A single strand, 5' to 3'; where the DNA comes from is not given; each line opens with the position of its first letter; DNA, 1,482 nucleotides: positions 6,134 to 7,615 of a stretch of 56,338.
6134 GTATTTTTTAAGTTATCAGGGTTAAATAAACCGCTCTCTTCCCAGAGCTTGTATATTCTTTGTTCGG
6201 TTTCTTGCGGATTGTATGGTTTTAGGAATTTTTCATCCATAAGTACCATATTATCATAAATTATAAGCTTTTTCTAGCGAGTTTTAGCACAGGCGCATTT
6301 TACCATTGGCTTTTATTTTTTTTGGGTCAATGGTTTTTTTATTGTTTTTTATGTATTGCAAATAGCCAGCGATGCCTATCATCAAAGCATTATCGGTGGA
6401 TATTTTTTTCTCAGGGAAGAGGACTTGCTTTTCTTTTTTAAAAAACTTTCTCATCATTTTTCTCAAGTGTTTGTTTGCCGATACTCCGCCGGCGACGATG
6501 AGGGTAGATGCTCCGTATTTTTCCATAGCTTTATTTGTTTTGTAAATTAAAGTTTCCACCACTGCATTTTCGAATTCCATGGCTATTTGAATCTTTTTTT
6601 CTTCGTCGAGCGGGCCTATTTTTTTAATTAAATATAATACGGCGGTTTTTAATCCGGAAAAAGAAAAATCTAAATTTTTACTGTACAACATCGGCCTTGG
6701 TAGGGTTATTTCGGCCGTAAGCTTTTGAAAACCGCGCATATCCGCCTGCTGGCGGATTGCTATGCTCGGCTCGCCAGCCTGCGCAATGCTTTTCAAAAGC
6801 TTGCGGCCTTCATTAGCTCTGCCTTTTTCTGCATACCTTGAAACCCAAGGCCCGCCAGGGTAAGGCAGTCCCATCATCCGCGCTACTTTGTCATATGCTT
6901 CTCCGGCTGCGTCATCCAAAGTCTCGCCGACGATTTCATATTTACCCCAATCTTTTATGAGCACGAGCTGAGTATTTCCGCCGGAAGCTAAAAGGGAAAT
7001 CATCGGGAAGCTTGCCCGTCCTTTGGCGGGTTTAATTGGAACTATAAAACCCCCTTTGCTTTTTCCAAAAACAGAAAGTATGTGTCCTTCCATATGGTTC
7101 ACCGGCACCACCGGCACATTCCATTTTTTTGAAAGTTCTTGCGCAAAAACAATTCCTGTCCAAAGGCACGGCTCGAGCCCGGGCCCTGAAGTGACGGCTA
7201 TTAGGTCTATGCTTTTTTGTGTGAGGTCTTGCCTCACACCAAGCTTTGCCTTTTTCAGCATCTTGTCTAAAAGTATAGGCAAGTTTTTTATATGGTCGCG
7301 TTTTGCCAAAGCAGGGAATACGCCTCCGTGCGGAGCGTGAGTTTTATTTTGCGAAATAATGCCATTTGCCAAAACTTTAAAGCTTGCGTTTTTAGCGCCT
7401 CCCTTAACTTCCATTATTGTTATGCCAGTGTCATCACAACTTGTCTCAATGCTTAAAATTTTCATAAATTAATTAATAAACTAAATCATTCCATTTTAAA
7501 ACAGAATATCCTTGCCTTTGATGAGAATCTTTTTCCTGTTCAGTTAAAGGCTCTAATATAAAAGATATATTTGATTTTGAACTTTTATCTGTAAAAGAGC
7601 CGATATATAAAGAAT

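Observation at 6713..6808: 96-nt GC-rich compound palindrome inserted in frame into tsaD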

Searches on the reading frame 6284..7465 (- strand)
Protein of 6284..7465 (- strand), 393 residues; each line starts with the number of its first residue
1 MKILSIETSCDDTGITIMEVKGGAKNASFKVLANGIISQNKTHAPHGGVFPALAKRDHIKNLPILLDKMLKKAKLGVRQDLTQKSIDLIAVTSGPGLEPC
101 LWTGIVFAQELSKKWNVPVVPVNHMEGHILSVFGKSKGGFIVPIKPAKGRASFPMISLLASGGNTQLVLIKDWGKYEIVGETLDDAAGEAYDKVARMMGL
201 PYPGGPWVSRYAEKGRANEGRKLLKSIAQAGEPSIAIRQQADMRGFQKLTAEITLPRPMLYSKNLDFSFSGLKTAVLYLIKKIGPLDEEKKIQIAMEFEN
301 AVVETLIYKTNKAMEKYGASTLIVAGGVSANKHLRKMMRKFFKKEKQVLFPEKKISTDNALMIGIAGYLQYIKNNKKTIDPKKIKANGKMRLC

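Call 9: search_protein_families(library=pfam, proteins=[window:6284-7465:-])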
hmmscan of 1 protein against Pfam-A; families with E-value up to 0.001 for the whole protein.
window:6284-7465:- (393 aa): 2 families
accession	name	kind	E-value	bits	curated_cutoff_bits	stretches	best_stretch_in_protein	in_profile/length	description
PF00814.31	TsaD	-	1e-76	258.6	24.8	1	30-364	1-263/264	tRNA N6-adenosine threonylcarbamoyltransferase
PF22521.2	HypF_C_2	-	4.9e-07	30.2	27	1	287-364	162-240/241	Carbamoyltransferase, Kae1-like Domain, second subdomain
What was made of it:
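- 6284..7465 (-): tsaD (tRNA t6A37 threonylcarbamoyltransferase), 393 aa, the host gene of the element. Pfam PF00814 at E = 1e-76 (call 9).
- On TsaD/Kae1 family (host gene): E = 1e-76, profile positions 1-263 of 264 (call 9).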

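Call 10: search_solved_structures(query=window:6287-7465:-, show_alignments=3)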
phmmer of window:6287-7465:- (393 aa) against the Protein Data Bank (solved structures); distinct sequences matched with E-value up to 0.001: 22.
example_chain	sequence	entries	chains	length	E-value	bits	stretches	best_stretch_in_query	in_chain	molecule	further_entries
3zet_B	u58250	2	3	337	3.8e-72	246.4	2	1-218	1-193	PROBABLE TRNA THREONYLCARBAMOYLADENOSINE BIOSYNTHESIS PROTEIN GCP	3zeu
4wq5_A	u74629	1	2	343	4.6e-72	246.1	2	1-218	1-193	tRNA N6-adenosine threonylcarbamoyltransferase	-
4ydu_A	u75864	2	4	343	4.3e-71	242.9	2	1-218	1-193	tRNA N6-adenosine threonylcarbamoyltransferase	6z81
4wq4_A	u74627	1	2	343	1.6e-70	241.1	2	1-218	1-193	tRNA N6-adenosine threonylcarbamoyltransferase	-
8iey_A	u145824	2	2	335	7.2e-70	238.9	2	1-216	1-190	tRNA N6-adenosine threonylcarbamoyltransferase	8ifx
6nak_B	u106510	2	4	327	1.2e-59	205.3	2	1-216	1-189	tRNA N6-adenosine threonylcarbamoyltransferase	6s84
6n9a_D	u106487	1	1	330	1.2e-59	205.3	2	1-216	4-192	tRNA N6-adenosine threonylcarbamoyltransferase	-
13fn_D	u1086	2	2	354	1.7e-59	204.7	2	1-216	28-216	tRNA N6-adenosine threonylcarbamoyltransferase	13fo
8ide_A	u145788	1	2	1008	3.5e-34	121.5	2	2-203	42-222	N(6)-L-threonylcarbamoyladenine synthase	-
3wuh_A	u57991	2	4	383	4.7e-29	104.6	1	2-209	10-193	tRNA N6-adenosine threonylcarbamoyltransferase, mitochondrial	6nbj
4k25_A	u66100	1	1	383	4.7e-29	104.6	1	2-209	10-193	Probable tRNA threonylcarbamoyladenosine biosynthesis protein QRI7, mitochondrial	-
2ivn_A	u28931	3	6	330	1.2e-28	103.3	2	30-216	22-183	O-SIALOGLYCOPROTEIN ENDOPEPTIDASE | UP1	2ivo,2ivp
3eno_A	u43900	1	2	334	2.2e-27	99.1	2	39-216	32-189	Putative O-sialoglycoprotein endopeptidase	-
9d85_K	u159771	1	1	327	1.6e-26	96.3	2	32-216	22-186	Probable bifunctional tRNA threonylcarbamoyladenosine biosynthesis protein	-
8up5_K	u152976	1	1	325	1.6e-26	96.3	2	32-216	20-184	Probable bifunctional tRNA threonylcarbamoyladenosine biosynthesis protein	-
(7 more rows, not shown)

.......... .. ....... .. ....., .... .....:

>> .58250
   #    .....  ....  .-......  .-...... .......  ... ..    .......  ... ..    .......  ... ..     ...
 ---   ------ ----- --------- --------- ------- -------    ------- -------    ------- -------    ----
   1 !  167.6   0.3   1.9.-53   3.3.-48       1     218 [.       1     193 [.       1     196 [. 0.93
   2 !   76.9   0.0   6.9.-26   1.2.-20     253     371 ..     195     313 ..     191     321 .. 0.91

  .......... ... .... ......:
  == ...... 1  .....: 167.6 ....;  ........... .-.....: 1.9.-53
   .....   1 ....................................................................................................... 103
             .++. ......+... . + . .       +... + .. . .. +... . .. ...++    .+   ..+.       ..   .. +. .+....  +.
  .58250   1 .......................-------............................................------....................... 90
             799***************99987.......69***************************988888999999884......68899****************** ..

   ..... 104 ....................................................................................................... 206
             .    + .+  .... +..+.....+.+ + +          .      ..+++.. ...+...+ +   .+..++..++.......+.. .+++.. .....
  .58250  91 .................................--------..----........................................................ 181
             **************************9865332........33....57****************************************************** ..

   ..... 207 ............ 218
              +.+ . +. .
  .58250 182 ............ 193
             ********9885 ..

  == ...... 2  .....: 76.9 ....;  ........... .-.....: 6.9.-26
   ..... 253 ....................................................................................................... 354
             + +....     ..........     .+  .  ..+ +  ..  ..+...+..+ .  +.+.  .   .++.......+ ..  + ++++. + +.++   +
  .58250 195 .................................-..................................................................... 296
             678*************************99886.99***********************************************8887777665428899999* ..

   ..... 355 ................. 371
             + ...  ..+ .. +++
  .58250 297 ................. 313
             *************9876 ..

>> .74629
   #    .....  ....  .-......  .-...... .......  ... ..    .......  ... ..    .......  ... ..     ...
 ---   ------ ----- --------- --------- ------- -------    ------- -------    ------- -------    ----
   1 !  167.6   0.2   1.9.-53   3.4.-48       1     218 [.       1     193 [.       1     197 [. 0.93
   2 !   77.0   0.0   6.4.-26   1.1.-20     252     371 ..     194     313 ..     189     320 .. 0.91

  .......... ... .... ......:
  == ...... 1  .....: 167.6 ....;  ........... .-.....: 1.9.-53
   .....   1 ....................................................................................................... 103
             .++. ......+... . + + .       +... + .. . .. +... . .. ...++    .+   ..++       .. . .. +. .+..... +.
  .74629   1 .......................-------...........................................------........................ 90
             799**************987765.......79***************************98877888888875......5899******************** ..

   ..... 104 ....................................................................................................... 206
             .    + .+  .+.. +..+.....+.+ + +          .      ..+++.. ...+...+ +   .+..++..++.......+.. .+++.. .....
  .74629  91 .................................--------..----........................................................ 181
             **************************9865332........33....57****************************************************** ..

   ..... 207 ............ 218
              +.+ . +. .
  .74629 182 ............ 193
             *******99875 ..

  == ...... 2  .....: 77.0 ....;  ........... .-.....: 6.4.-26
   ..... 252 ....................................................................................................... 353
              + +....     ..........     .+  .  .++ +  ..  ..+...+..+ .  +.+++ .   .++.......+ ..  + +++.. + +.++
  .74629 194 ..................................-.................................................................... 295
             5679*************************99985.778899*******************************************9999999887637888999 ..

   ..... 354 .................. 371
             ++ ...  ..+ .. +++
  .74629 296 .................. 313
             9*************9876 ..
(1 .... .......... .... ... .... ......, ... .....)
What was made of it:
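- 6284..7465 (-): PDB TsaD matches at E about 1e-72 (call 10).
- Checked: Insertion point: against E. coli and Salmonella TsaD structures, query residues 219-251 fall in a gap between chain residues 193 and 194/195, just before LPRPM (call 10).
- The gap against solved TsaDs coincides with the palindrome (call 10).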

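Call 11: find_homologous_proteins(query=window:6287-7465:-, max_evalue=1e-40)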
Query window:6287-7465:- (393 aa): 7984 proteins with E <= 1e-40 among 8000 candidates; the best 120 are listed.
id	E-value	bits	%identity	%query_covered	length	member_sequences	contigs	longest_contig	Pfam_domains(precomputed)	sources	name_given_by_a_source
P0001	6.5e-258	873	100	100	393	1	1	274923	PF00814.32,PF22521.3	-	-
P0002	2.5e-161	555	65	100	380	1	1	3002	PF00814.32,PF22521.3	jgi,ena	-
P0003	1.8e-159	549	67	100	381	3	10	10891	PF00814.32,PF22521.3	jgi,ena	-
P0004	8.6e-158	543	65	100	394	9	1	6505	PF00814.32,PF22521.3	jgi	-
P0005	1.8e-157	542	65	100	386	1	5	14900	PF00814.32,PF22521.3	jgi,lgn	-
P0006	1.3e-153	529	66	100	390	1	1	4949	PF00814.32,PF22521.3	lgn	-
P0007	2.5e-153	528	64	95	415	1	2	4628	PF00814.32,PF22521.3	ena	-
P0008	2.6e-153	528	63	95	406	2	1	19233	PF00814.32,PF22521.3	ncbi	ncbi:MAG: tRNA (adenosine(37)-N6)-threonylcarbamoyltransferase complex transferase subunit TsaD [Min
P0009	1.4e-151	523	64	100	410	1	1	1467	PF00814.32,PF22521.3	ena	-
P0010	9.1e-150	517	63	100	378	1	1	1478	PF00814.32,PF22521.3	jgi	jgi:N6-L-threonylcarbamoyladenine synthase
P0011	2.6e-149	515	62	100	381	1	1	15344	PF00814.32,PF22521.3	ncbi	-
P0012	1.1e-148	513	64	100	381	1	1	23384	PF00814.32,PF22521.3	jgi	jgi:N6-L-threonylcarbamoyladenine synthase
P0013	2.2e-148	512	61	100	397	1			PF00814.32,PF22521.3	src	-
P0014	5.8e-148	511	63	100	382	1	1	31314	PF00814.32,PF22521.3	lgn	-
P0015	1.9e-147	509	64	100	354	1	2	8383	PF00814.32,PF22521.3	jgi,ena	jgi:N6-L-threonylcarbamoyladenine synthase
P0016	2.1e-147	509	63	100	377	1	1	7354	PF00814.32,PF22521.3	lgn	-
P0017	2.1e-147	509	62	100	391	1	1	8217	PF00814.32,PF22521.3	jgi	jgi:N6-L-threonylcarbamoyladenine synthase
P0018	2.7e-147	509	62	100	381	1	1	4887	PF00814.32,PF22521.3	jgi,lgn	jgi:N6-L-threonylcarbamoyladenine synthase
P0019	3.3e-147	508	63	100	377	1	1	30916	PF00814.32,PF22521.3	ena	-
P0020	5.5e-147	508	62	100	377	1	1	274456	PF00814.32,PF22521.3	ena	-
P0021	8.0e-147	507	59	100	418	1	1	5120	PF00814.32,PF22521.3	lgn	-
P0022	4.9e-146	504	61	100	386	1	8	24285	PF00814.32,PF22521.3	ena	-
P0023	7.2e-146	504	63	100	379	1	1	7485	PF00814.32,PF22521.3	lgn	-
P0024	1.2e-145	503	62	100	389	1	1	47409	PF00814.32,PF22521.3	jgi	jgi:N6-L-threonylcarbamoyladenine synthase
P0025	1.5e-145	503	62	100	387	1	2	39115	PF00814.32,PF22521.3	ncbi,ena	-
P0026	1.5e-145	503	61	100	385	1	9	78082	PF00814.32,PF22521.3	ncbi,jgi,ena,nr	ncbi:MAG: putative tRNA threonylcarbamoyladenosine biosynthesis protein Gcp [Parcubacteria group bac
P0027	1.7e-145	503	64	100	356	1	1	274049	PF00814.32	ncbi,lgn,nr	ncbi:tRNA (adenosine(37)-N6)-threonylcarbamoyltransferase complex transferase subunit TsaD [Candidat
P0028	6.9e-145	501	63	99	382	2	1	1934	PF00814.32,PF22521.3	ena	-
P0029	7.8e-145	501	60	100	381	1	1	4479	PF00814.32,PF22521.3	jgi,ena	-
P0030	1.1e-144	500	61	100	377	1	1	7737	PF00814.32,PF22521.3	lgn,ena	-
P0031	1.1e-144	500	60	100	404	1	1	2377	PF00814.32,PF22521.3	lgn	-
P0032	1.4e-144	500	62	100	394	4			PF00814.32,PF22521.3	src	-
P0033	1.5e-144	500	61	100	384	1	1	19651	PF00814.32,PF22521.3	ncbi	-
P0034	1.7e-144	499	62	100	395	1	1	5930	PF00814.32,PF22521.3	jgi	-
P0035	2.1e-144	499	60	100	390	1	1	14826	PF00814.32,PF22521.3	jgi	jgi:N6-L-threonylcarbamoyladenine synthase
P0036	2.7e-144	499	60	100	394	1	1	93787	PF00814.32,PF22521.3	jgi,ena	-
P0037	3.5e-144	498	61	100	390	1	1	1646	PF00814.32,PF22521.3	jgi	jgi:N6-L-threonylcarbamoyladenine synthase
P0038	1.0e-143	497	61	100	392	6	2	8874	PF00814.32,PF22521.3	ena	-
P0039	1.2e-143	497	61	100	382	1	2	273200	PF00814.32,PF22521.3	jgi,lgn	jgi:N6-L-threonylcarbamoyladenine synthase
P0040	1.3e-143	497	62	96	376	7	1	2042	PF00814.32,PF22521.3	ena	-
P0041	1.5e-143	496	63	100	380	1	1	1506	PF00814.32,PF22521.3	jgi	-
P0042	1.6e-143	496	62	100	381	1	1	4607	PF00814.32,PF22521.3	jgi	jgi:N6-L-threonylcarbamoyladenine synthase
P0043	2.4e-143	496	62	100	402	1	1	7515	PF00814.32,PF22521.3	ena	-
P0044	4.2e-143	495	61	100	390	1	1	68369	PF00814.32,PF22521.3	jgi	jgi:N6-L-threonylcarbamoyladenine synthase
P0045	6.8e-143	494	59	100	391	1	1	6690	PF00814.32,PF22521.3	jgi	-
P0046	6.9e-143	494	61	100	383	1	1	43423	PF00814.32,PF22521.3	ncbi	-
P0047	6.9e-143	494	62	100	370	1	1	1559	PF00814.32,PF22521.3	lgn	-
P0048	7.2e-143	494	59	100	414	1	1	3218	PF00814.32,PF22521.3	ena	-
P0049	1.4e-142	493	61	100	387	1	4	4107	PF00814.32,PF22521.3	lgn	-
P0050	1.5e-142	493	61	100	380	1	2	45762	PF00814.32,PF22521.3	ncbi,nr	ncbi:MAG: tRNA (adenosine(37)-N6)-threonylcarbamoyltransferase complex transferase subunit TsaD [Can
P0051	1.5e-142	493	62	100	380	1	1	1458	PF00814.32,PF22521.3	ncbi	-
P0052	1.8e-142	493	61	100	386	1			PF00814.32,PF22521.3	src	-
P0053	2.9e-142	492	60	100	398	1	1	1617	PF00814.32,PF22521.3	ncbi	-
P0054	3.4e-142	492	61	100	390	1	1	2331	PF00814.32,PF22521.3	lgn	-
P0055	3.8e-142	492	60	100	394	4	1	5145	PF00814.32,PF22521.3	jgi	-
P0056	4.0e-142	492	60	100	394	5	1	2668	PF00814.32,PF22521.3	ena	-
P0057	4.8e-142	491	61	100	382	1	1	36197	PF00814.32,PF22521.3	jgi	jgi:N6-L-threonylcarbamoyladenine synthase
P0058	5.2e-142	491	60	100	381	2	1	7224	PF00814.32,PF22521.3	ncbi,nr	ncbi:tRNA (adenosine(37)-N6)-threonylcarbamoyltransferase complex transferase subunit TsaD [Candidat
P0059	7.8e-142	491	59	100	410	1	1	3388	PF00814.32,PF22521.3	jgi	jgi:N6-L-threonylcarbamoyladenine synthase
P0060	9.8e-142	490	60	100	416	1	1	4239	PF00814.32,PF22521.3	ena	-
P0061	9.9e-142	490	62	100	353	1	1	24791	PF00814.32,PF22521.3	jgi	-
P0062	1.2e-141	490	63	94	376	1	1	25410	PF00814.32,PF22521.3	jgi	-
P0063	1.7e-141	490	61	100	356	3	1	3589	PF00814.32,PF22521.3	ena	-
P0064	1.8e-141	489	60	100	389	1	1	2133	PF00814.32,PF22521.3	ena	-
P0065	1.8e-141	489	62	100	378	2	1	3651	PF00814.32,PF22521.3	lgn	-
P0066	2.2e-141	489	60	100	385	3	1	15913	PF00814.32,PF22521.3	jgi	jgi:N6-L-threonylcarbamoyladenine synthase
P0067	2.4e-141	489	60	100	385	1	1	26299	PF00814.32,PF22521.3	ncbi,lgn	-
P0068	2.9e-141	489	60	100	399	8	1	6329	PF00814.32,PF22521.3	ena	-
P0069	3.4e-141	489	60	100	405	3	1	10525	PF00814.32,PF22521.3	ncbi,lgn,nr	ncbi:MAG TPA: tRNA (adenosine(37)-N6)-threonylcarbamoyltransferase complex transferase subunit TsaD 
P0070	3.7e-141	488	61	100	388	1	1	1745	PF00814.32,PF22521.3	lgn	-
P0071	4.1e-141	488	58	100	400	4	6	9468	PF00814.32,PF22521.3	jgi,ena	-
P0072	6.0e-141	488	60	100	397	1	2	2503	PF00814.32,PF22521.3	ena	-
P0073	7.2e-141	487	60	100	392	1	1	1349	PF00814.32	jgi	jgi:N6-L-threonylcarbamoyladenine synthase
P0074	8.5e-141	487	60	100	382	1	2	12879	PF00814.32,PF22521.3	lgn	-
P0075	1.3e-140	487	62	100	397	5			PF00814.32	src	-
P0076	1.4e-140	487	60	100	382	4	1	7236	PF00814.32,PF22521.3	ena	-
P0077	1.4e-140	486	60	100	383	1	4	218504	PF00814.32,PF22521.3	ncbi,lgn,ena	-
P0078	1.6e-140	486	60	100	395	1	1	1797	PF00814.32,PF22521.3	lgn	-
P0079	1.7e-140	486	61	100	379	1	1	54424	PF00814.32,PF22521.3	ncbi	-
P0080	2.0e-140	486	59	100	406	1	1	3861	PF00814.32,PF22521.3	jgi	jgi:N6-L-threonylcarbamoyladenine synthase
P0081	2.2e-140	486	61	100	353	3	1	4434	PF00814.32,PF22521.3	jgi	jgi:N6-L-threonylcarbamoyladenine synthase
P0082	2.5e-140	486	61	100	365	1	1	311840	PF00814.32,PF22521.3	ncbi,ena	-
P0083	2.6e-140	486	59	100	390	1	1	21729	PF00814.32,PF22521.3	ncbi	-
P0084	3.7e-140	485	60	100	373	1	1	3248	PF00814.32,PF22521.3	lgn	-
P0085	4.6e-140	485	60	100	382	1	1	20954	PF00814.32,PF22521.3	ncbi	ncbi:MAG: tRNA (adenosine(37)-N6)-threonylcarbamoyltransferase complex transferase subunit TsaD, par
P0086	5.2e-140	485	60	100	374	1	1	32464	PF00814.32,PF22521.3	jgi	jgi:N6-L-threonylcarbamoyladenine synthase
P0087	5.5e-140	485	60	100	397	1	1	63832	PF00814.32,PF22521.3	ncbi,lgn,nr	ncbi:MAG TPA: tRNA (adenosine(37)-N6)-threonylcarbamoyltransferase complex transferase subunit TsaD 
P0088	8.4e-140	484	60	100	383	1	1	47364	PF00814.32,PF22521.3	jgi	jgi:N6-L-threonylcarbamoyladenine synthase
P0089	1.1e-139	484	59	100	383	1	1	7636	PF00814.32,PF22521.3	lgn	-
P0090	1.2e-139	483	60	100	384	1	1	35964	PF00814.32,PF22521.3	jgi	jgi:N6-L-threonylcarbamoyladenine synthase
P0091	1.5e-139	483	57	100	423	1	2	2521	PF00814.32,PF22521.3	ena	-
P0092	1.7e-139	483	60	100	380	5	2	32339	PF00814.32,PF22521.3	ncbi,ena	-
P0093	2.3e-139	483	59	100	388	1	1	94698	PF00814.32,PF22521.3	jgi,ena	-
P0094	2.4e-139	482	60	100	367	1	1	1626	PF00814.32,PF22521.3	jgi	jgi:N6-L-threonylcarbamoyladenine synthase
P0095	3.3e-139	482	59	100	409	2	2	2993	PF00814.32,PF22521.3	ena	-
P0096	3.3e-139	482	59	100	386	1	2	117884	PF00814.32,PF22521.3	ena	-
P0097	3.8e-139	482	60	100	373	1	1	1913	PF00814.32,PF22521.3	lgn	-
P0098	4.8e-139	481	59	100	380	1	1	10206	PF00814.32,PF22521.3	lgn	-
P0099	5.1e-139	481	58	100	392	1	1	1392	PF00814.32,PF22521.3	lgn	-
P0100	5.2e-139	481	60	100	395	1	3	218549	PF00814.32,PF22521.3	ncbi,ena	-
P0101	5.4e-139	481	61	100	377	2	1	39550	PF00814.32,PF22521.3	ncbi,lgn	-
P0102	5.4e-139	481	61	100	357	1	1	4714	PF00814.32,PF22521.3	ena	-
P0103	5.9e-139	481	60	100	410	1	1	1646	PF00814.32,PF22521.3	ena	-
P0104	7.0e-139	481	60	100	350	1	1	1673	PF00814.32,PF22521.3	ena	-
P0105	7.3e-139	481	59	100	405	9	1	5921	PF00814.32,PF22521.3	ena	-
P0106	7.8e-139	481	59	100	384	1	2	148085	PF00814.32,PF22521.3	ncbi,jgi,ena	ncbi:MAG: tRNA (adenosine(37)-N6)-threonylcarbamoyltransferase complex transferase subunit TsaD [Can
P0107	8.4e-139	481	59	100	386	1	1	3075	PF00814.32,PF22521.3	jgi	jgi:N6-L-threonylcarbamoyladenine synthase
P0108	8.7e-139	481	62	100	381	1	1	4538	PF00814.32,PF22521.3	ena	-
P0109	1.1e-138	480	59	100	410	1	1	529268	PF00814.32,PF22521.3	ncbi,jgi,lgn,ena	ncbi:MAG: tRNA (adenosine(37)-N6)-threonylcarbamoyltransferase complex transferase subunit TsaD [Can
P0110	1.1e-138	480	58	100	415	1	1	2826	PF00814.32,PF22521.3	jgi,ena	-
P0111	2.1e-138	479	60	100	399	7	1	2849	PF00814.32,PF22521.3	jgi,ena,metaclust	metaclust:\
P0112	2.4e-138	479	58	100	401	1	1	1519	PF00814.32,PF22521.3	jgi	jgi:N6-L-threonylcarbamoyladenine synthase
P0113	2.7e-138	479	59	100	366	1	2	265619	PF00814.32,PF22521.3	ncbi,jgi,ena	ncbi:MAG: tRNA (adenosine(37)-N6)-threonylcarbamoyltransferase complex transferase subunit TsaD [Can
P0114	2.8e-138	479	60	100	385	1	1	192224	PF00814.32,PF22521.3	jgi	-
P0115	3.2e-138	479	57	100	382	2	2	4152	PF00814.32,PF22521.3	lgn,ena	-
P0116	3.3e-138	479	60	100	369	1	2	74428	PF00814.32,PF22521.3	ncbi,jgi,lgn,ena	jgi:N6-L-threonylcarbamoyladenine synthase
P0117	3.3e-138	479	59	100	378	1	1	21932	PF00814.32,PF22521.3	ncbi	-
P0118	5.7e-138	478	60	100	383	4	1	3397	PF00814.32,PF22521.3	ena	-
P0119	6.0e-138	478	59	100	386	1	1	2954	PF00814.32,PF22521.3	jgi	jgi:N6-L-threonylcarbamoyladenine synthase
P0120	6.1e-138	478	59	100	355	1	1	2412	PF00814.32,PF22521.3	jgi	jgi:N6-L-threonylcarbamoyladenine synthase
